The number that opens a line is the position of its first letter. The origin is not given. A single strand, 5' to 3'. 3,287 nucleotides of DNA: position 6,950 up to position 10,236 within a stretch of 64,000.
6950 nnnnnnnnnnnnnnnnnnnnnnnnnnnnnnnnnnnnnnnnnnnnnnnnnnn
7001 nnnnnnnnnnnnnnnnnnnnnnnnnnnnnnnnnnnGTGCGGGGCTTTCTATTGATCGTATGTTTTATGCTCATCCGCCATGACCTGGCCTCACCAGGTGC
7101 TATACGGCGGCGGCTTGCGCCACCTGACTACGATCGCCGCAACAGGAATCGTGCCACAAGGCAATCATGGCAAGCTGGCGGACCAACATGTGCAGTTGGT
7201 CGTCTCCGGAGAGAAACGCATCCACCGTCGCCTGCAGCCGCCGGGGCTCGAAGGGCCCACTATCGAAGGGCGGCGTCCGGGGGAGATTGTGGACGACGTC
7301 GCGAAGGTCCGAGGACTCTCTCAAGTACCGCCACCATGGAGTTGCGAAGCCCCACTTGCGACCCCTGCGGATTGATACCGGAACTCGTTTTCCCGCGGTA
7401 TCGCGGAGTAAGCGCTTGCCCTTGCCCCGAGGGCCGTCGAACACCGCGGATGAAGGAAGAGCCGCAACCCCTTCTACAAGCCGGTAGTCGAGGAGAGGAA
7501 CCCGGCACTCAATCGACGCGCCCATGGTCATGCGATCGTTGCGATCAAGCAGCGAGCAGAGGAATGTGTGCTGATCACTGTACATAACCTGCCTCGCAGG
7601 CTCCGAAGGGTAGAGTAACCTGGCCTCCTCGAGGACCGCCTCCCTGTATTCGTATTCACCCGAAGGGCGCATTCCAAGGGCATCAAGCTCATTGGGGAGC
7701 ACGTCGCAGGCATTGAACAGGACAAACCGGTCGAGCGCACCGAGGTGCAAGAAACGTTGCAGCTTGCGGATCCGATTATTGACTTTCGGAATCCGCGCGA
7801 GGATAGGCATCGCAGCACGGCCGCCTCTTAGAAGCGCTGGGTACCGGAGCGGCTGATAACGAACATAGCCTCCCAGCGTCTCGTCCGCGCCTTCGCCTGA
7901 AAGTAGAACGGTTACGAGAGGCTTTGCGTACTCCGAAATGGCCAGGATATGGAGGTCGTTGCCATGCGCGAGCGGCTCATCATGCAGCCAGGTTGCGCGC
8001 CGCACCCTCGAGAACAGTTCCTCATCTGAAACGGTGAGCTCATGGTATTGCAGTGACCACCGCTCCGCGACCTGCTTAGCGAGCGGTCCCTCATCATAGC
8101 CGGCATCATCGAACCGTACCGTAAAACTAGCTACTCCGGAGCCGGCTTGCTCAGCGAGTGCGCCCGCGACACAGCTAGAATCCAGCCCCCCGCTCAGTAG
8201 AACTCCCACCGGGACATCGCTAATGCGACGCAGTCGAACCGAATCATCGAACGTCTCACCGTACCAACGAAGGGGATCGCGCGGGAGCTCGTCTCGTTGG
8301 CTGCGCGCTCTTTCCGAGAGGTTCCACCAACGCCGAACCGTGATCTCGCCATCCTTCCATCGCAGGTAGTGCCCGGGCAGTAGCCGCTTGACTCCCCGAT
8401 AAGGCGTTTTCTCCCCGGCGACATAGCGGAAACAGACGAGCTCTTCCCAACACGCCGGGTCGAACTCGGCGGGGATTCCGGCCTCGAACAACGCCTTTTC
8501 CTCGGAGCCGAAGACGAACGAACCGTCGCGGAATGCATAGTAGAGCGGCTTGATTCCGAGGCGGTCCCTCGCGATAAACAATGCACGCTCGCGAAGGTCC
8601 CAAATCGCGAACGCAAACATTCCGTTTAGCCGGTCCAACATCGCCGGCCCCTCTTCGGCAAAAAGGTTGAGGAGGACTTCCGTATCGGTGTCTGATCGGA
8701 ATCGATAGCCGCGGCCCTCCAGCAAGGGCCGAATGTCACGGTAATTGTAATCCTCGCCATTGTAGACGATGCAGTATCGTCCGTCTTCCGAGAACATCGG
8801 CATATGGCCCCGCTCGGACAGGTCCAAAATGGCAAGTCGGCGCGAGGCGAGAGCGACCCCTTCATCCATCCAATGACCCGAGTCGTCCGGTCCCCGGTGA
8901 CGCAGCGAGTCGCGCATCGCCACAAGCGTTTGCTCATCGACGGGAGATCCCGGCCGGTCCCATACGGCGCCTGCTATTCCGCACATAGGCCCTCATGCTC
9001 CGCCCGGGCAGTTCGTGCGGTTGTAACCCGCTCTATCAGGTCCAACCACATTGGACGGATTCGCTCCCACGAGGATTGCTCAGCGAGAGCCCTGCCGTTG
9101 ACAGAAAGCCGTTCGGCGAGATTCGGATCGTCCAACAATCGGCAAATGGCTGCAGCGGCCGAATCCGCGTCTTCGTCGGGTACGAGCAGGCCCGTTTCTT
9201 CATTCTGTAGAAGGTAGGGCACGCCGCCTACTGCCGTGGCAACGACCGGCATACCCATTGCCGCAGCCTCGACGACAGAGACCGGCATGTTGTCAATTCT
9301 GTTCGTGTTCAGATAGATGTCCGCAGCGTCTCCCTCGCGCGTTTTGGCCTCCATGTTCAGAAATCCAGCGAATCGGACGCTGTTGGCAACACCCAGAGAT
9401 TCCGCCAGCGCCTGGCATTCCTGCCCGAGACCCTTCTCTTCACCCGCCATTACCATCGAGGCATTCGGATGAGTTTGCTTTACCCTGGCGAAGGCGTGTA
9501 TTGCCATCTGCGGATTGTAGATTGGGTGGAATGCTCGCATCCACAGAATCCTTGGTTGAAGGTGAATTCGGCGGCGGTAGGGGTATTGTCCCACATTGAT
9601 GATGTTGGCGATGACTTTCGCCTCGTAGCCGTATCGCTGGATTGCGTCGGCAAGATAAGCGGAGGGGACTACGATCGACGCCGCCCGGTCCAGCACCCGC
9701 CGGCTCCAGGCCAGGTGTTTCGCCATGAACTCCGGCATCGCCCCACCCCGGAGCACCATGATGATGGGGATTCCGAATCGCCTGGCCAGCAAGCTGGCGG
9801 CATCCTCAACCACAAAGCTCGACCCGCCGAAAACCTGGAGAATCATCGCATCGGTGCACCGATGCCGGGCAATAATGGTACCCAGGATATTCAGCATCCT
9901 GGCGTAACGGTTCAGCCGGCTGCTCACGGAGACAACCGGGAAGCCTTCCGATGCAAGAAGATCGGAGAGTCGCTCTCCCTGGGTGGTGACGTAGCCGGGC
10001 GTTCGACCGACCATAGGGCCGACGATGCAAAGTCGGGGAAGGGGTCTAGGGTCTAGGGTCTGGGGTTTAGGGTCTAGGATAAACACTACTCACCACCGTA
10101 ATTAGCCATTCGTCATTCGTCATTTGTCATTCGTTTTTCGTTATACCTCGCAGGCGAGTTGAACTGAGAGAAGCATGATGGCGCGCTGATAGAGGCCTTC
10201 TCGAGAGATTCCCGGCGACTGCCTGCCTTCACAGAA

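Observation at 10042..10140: Two adjacent 5 x 7-nt tandem heptamer arrays bracketing the start of a GT4 glycosyltransferase (possible phase-variation switch)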

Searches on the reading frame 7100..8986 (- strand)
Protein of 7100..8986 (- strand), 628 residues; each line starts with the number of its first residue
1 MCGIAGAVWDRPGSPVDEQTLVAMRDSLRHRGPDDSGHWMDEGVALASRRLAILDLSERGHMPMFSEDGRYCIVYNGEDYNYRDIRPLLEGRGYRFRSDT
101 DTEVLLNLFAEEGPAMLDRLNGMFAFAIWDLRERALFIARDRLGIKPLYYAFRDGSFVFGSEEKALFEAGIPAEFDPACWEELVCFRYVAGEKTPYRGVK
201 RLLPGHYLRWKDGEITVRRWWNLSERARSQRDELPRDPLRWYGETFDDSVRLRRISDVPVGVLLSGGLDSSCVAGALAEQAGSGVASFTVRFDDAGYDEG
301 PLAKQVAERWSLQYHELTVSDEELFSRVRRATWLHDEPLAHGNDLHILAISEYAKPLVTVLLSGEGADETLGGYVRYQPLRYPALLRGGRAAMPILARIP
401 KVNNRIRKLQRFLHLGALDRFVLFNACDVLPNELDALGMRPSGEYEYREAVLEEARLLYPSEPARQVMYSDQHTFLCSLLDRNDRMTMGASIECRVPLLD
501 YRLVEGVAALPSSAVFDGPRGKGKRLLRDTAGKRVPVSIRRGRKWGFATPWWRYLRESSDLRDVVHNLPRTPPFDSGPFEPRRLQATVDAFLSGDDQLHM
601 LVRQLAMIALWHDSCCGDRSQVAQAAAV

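Call 7: search_protein_families(library=pfam, proteins=[window:7100-8986:-])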
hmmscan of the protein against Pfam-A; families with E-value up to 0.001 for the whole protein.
window:7100-8986:- (628 aa): 4 families
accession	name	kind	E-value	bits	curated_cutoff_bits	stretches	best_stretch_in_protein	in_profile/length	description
PF00733.27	Asn_synthase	-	1.1e-63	216.4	21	1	244-612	4-353/354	Asparagine synthase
PF13537.11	GATase_7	-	2.8e-43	147.3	25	1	49-167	2-122/123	Glutamine amidotransferase domain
PF13522.11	GATase_6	-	3.7e-42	143.9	27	1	33-162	1-130/130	Glutamine amidotransferase domain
PF12481.13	DUF3700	-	0.00014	21.8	27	1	116-170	125-179/228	Aluminium induced protein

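Call 8: find_encoding_contigs(protein=window:7100-8986:-, flank=10000, max_places=10)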
Protein window:7100-8986:- (628 aa): no gene with exactly this product is on record in the collection.

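Call 64: search_protein_families(library=ncbifam, proteins=[window:7100-8986:-], max_evalue=0.00001)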
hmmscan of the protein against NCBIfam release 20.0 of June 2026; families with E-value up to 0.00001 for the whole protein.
window:7100-8986:- (628 aa): 9 families
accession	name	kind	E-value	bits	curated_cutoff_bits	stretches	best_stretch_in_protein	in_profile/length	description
TIGR01536.1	asn_synth_AEB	equivalog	1.7e-127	426.6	267.1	1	2-547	1-517/517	asparagine synthase (glutamine-hydrolyzing)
TIGR03108.1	eps_aminotran_1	hypoth_equivalog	5.7e-120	401.9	816.9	1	1-608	1-621/628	XrtA/PEP-CTERM system amidotransferase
TIGR03104.1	trio_amidotrans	equivalog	4.7e-98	328.9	570.1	2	1-380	1-386/589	N-acetylglutaminylglutamine amidotransferase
NF006949.0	PRK09431.1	equivalog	5.9e-73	246.2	499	2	1-168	1-167/554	asparagine synthase B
NF033535.1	lass_lactam_cya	exception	3.2e-57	194.5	525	1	1-372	1-377/668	lasso peptide isopeptide bond-forming cyclase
NF033561.1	macrolact_Ik_Al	subfamily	2.8e-12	46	300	1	125-338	82-295/561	albusnodin/ikarugamycin family macrolactam cyclase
NF001484.0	PRK00331.1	subfamily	2e-11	43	381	1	63-168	87-200/601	isomerizing glutamine--fructose-6-phosphate transaminase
TIGR01135.1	glmS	equivalog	8.9e-11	41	418.05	1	63-168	86-199/607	glutamine--fructose-6-phosphate transaminase (isomerizing)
TIGR01134.1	purF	equivalog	4.4e-09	36.2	350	1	69-167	94-200/432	amidophosphoribosyltransferase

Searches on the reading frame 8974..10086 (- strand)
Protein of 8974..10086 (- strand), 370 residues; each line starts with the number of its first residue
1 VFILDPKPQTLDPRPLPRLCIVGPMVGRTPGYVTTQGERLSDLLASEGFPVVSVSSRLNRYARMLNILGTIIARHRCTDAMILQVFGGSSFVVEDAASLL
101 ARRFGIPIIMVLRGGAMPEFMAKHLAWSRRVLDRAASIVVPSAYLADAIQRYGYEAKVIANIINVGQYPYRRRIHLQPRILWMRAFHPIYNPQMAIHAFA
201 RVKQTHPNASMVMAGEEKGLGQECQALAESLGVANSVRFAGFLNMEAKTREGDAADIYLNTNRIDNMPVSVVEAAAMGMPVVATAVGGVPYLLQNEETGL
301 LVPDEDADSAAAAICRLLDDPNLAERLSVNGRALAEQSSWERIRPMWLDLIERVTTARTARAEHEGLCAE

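Call 6: find_encoding_contigs(protein=window:8974-10086:-, flank=10000, max_places=10)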
Protein window:8974-10086:- (370 aa): no gene with exactly this product is on record in the collection.

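Call 7: search_protein_families(library=pfam, proteins=[window:8974-10086:-])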
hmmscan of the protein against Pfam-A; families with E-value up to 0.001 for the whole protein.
window:8974-10086:- (370 aa): 6 families
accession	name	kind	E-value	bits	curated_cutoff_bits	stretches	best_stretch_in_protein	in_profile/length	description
PF00534.26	Glycos_transf_1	-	2.9e-30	105.5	26.4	1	178-332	16-170/172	Glycosyl transferases group 1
PF13692.12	Glyco_trans_1_4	-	4.3e-28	98.8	27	1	178-320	2-142/142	Glycosyl transferases group 1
PF13579.12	Glyco_trans_4_4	-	6.4e-07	30.3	29.7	1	48-158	44-151/158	Glycosyl transferase 4-like domain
PF13524.12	Glyco_trans_1_2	-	1.1e-06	29.1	25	1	236-336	28-132/144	Glycosyl transferase-like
PF20706.3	GT4-conflict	-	2.9e-05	23.7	26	1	193-342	215-380/385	Family 4 Glycosyltransferase in conflict systems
PF13439.12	Glyco_transf_4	-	3.2e-05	24.5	28.5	1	97-165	86-168/170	Glycosyltransferase Family 4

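Call 9: find_homologous_proteins(query=window:8974-10086:-)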
Query window:8974-10086:- (370 aa): 1536 proteins with E <= 0.001 among 8000 candidates; the best 120 are listed.
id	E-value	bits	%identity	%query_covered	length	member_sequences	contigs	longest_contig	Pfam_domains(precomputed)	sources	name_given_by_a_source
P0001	1.5e-243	825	100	100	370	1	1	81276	PF00534.27,PF13579.13,PF13524.13,PF13692.13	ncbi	-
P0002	3.3e-209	712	87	100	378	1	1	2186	PF00534.27,PF13579.13,PF13524.13,PF13692.13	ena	-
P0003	2.6e-172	591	78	93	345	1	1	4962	PF00534.27,PF13579.13,PF13439.13,PF13692.13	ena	-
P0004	3.0e-166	571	74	94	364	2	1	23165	PF00534.27,PF13579.13,PF13524.13,PF13439.13,PF13692.13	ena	-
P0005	3.3e-157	541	70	92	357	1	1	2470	PF00534.27,PF13579.13,PF13524.13,PF13439.13,PF13692.13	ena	-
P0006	3.4e-132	459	59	94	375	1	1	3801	PF00534.27,PF13524.13,PF13439.13,PF13692.13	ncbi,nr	ncbi:MAG: glycosyltransferase family 1 protein [Acidobacteria bacterium]|nr:MAG: glycosyltransferase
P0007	1.5e-131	457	60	95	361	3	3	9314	PF00534.27,PF13524.13,PF13439.13,PF13692.13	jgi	jgi:L-malate glycosyltransferase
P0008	5.4e-131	455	62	89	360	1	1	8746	PF00534.27,PF13524.13,PF20706.4,PF13692.13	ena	-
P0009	9.6e-131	454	60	95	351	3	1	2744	PF00534.27,PF13524.13,PF13439.13,PF13692.13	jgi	jgi:L-malate glycosyltransferase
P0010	2.0e-129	450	59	94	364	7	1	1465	PF00534.27,PF13579.13,PF13524.13,PF13439.13,PF20706.4,PF13692.13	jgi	jgi:L-malate glycosyltransferase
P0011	5.4e-129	448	59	91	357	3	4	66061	PF00534.27,PF13579.13,PF13692.13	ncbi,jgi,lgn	jgi:glycosyltransferase involved in cell wall biosynthesis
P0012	7.8e-129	448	61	89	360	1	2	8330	PF00534.27,PF13524.13,PF13439.13,PF20706.4,PF13692.13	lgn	-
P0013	2.6e-128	446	57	93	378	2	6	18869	PF00534.27,PF13579.13,PF13524.13,PF13439.13,PF13692.13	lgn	-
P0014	4.6e-128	445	61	93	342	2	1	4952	PF00534.27,PF13524.13,PF13439.13,PF20706.4,PF13692.13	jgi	jgi:glycosyltransferase involved in cell wall biosynthesis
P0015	8.8e-128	444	58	95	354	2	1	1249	PF00534.27,PF13579.13,PF13524.13,PF13439.13,PF13692.13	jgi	jgi:glycosyltransferase involved in cell wall biosynthesis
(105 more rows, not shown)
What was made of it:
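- On Cyanobacterial STRR: Best named homologues are from Acidobacteria, Blastocatellia, Chthonomonadales and Polarisedimenticolia MAGs (call 9).
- Checked: An identical 370-aa protein from an NCBI contig of 81,276 bases has the same start (call 9).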

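Call 11: find_encoding_contigs(protein=P0002, flank=10000)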
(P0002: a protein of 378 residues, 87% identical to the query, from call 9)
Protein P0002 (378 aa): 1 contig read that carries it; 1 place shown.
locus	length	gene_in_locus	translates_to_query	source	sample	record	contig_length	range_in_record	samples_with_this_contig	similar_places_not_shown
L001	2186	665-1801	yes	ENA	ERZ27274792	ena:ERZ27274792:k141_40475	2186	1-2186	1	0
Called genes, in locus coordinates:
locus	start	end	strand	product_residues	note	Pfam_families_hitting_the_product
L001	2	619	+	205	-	?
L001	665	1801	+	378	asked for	PF13579:Glyco_trans_4_4 (weak), PF00534:Glycos_transf_1, PF13692:Glyco_trans_1_4, PF13524:Glyco_trans_1_2 (weak)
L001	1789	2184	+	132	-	?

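Call 12: find_encoding_contigs(protein=P0001, flank=10000)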
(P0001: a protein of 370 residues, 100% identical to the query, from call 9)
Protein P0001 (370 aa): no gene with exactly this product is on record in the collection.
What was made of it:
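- Tried and rejected: Exact look-ups of the window's GT4, asnB-1 and the identical NCBI protein found no contig on record (calls 6, 8, 12).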

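Call 15: find_encoding_contigs(protein=P0003, flank=10000)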
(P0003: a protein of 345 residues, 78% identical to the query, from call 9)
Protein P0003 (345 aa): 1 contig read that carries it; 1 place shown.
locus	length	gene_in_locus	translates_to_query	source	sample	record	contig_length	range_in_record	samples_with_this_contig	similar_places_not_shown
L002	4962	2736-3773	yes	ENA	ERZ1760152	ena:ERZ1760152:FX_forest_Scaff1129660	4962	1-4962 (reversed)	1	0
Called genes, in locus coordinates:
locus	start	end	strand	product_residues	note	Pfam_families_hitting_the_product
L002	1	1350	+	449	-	?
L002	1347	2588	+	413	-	PF00534:Glycos_transf_1, PF13692:Glyco_trans_1_4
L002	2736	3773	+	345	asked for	PF13579:Glyco_trans_4_4 (weak), PF13439:Glyco_transf_4 (weak), PF00534:Glycos_transf_1, PF13692:Glyco_trans_1_4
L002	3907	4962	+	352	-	?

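Call 16: find_encoding_contigs(protein=P0004, flank=10000)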
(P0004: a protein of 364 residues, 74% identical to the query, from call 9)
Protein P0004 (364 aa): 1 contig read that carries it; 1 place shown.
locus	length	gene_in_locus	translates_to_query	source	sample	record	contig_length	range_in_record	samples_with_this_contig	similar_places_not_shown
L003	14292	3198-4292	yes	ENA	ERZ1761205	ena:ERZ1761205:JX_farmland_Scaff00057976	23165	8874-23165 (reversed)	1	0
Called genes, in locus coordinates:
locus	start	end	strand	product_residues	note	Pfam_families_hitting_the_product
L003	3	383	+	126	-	?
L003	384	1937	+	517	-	PF00535:Glycos_transf_2, PF13641:Glyco_tranf_2_3, PF13632:Glyco_trans_2_3 (weak)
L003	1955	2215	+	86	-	-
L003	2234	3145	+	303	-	PF00534:Glycos_transf_1, PF13692:Glyco_trans_1_4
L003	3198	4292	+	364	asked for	PF13579:Glyco_trans_4_4 (weak), PF13439:Glyco_transf_4 (weak), PF00534:Glycos_transf_1, PF13692:Glyco_trans_1_4, PF13524:Glyco_trans_1_2 (weak)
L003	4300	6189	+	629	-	PF13522:GATase_6, PF13537:GATase_7, PF00733:Asn_synthase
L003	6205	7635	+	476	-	PF00501:AMP-binding (faint), PF27533:CapK_C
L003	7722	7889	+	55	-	-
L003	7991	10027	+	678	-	-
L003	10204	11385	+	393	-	PF00501:AMP-binding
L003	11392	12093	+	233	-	PF13527:Acetyltransf_9 (faint), PF00583:Acetyltransf_1, PF13508:Acetyltransf_7, PF13673:Acetyltransf_10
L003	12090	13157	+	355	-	PF00535:Glycos_transf_2, PF13641:Glyco_tranf_2_3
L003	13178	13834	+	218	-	PF02353:CMAS (faint), PF01209:Ubie_methyltran (weak), PF08003:Methyltransf_9, PF13489:Methyltransf_23, PF13847:Methyltransf_31, PF08241:Methyltransf_11, PF08242:Methyltransf_12, PF13649:Methyltransf_25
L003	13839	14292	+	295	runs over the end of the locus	PF01522:Polysacc_deac_1, PF11959:DUF3473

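Call 17: find_encoding_contigs(protein=P0005, flank=10000)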
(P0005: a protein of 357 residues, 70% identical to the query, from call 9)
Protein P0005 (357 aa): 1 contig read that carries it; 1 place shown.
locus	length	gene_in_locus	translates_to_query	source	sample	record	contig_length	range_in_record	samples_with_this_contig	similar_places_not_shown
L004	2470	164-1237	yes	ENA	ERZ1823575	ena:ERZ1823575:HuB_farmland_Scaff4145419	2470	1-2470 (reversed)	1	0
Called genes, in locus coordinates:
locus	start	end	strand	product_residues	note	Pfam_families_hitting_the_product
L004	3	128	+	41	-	?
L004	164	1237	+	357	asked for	PF13579:Glyco_trans_4_4 (weak), PF13439:Glyco_transf_4 (weak), PF00534:Glycos_transf_1, PF13692:Glyco_trans_1_4, PF13524:Glyco_trans_1_2 (weak)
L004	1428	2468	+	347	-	?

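Call 18: list_cluster_members(proteins=[P0001, P0002, P0003, P0004, P0005])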
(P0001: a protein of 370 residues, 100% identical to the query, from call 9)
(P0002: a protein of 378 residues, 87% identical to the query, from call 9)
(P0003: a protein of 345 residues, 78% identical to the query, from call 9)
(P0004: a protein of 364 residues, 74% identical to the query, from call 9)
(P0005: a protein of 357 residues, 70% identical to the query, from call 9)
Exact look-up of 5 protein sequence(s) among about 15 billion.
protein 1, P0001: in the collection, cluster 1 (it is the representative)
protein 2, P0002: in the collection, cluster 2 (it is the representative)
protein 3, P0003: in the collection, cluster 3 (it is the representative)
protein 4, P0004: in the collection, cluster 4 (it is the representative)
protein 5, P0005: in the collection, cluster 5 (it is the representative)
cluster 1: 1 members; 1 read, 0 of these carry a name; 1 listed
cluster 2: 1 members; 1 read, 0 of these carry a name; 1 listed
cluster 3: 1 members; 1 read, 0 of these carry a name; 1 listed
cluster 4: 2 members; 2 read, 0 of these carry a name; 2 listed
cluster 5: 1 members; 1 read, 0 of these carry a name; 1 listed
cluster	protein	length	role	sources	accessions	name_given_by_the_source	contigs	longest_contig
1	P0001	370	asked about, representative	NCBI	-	-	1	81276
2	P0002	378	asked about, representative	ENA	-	-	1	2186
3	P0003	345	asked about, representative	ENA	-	-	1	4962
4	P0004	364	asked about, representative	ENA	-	-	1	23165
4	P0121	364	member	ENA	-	-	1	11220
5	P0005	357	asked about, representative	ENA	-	-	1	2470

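Call 64: search_protein_families(library=ncbifam, proteins=[window:8974-10086:-], max_evalue=0.00001)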
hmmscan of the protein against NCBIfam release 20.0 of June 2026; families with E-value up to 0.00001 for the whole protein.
window:8974-10086:- (370 aa): 24 families
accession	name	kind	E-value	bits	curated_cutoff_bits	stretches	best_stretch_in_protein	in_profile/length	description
NF041876.1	EPS_EpsE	equivalog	2.5e-24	86.2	400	1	193-337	230-378/389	exopolysaccharide biosynthesis GT4 family glycosyltransferase EpsE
TIGR03449.1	mycothiol_MshA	equivalog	5.8e-20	71.6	462.5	1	186-342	229-391/406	D-inositol-3-phosphate glycosyltransferase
TIGR03088.1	stp2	hypoth_equivalog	5.8e-20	71.6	409.05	1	196-342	213-361/374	TIGR03088 family PEP-CTERM/XrtA system glycosyltransferase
NF038229.1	Glyco4_Geo_Pelo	equivalog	6.7e-20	71.4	400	1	97-352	71-334/338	GPMC system family 4 glycosyltransferase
TIGR03999.1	thiol_BshA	equivalog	1.6e-17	63.5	273.7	1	154-353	167-372/375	N-acetyl-alpha-D-glucosaminyl L-malate synthase BshA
NF041010.1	glycosy_Agl16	equivalog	7.1e-14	51.4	575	1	129-344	128-341/352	glycosylation protein Agl16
TIGR04063.1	stp3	hypoth_equivalog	8.5e-13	47.9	442.05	1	194-341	230-382/397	TIGR04063 family PEP-CTERM/XrtA system glycosyltransferase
NF047880.1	glyco_SdgA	exception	5.9e-12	44.9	800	1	194-351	332-487/488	serine-aspartate repeat adhesin O-glycosyltransferase SdgA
TIGR02149.1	glgA_Coryne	subfamily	7.2e-12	45.1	302.4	1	268-353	297-389/391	glycogen synthase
NF011726.0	PRK15179.1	equivalog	4.5e-11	41.8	733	1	191-326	531-665/694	Vi polysaccharide biosynthesis protein TviE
NF038011.1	PelF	equivalog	1.1e-10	41.2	100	1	159-325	285-449/489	GT4 family glycosyltransferase PelF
TIGR04047.1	MSMEG_0565_glyc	hypoth_equivalog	5.9e-10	38.8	259.85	1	126-342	130-362/373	MSMEG_0565 family glycosyltransferase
TIGR02468.1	sucrsPsyn_pln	equivalog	1.9e-09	35.9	1143.95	1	256-349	573-666/1051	sucrose-phosphate synthase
TIGR04005.1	wcaL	equivalog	5.1e-09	35.5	537.6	1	225-314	269-364/406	colanic acid biosynthesis glycosyltransferase WcaL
NF050056.1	ProtGlycPglH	equivalog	6.2e-09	35.4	600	1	180-354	182-353/354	GalNAc-alpha-(1->4)-GalNAc-alpha-(1->3)-diNAcBac-PP-undecaprenol alpha-1,4-N-acetyl-D-galactosaminyltransferase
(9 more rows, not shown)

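Call 76: predict_structure(alignment_id=A2)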
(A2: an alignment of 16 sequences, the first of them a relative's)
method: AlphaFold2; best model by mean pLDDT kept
length: 370 residues; sequences in the alignment: 16
mean_pLDDT: 88.0   pTM: 0.86
mean pLDDT of the five models: 88.0, 86.9, 86.8, 85.3, 84.2
residues with pLDDT >= 90: 243; 70-90: 88; 50-70: 24; < 50: 15
segments of 3 or more residues with pLDDT < 50: 1-11, 367-370
pLDDT, mean of each block of 10 residues (from residue 1): 38 79 78 84 95 84 90 94 83 89 95 81 90 95 91 94 91 97 80 95 98 77 92 95 88 94 78 95 92 95 96 98 98 95 96 89 56
secondary structure, 60 per line:
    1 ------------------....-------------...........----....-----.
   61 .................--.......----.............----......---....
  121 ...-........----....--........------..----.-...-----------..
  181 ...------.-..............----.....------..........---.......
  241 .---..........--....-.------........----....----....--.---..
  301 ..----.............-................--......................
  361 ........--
elements in order: E19-22 H36-46 E51-54 H60-77 E80-86 H91-103 E108-113 H117-123 H125-132 E137-140 H143-150 E179-183 H192-205 E210-214 H221-230 E237-241 H245-254 E257-260 H269-276 E281-284 H289-292 E299-302 H307-319 H321-336 H340-368
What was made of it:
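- In the AF2 model residues 1-11 have pLDDT below 50 and residues 1-18 have no secondary structure (call 76). The ORF is full length, 87% identical to its nearest relative, and folds confidently (mean pLDDT 88, call 76).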
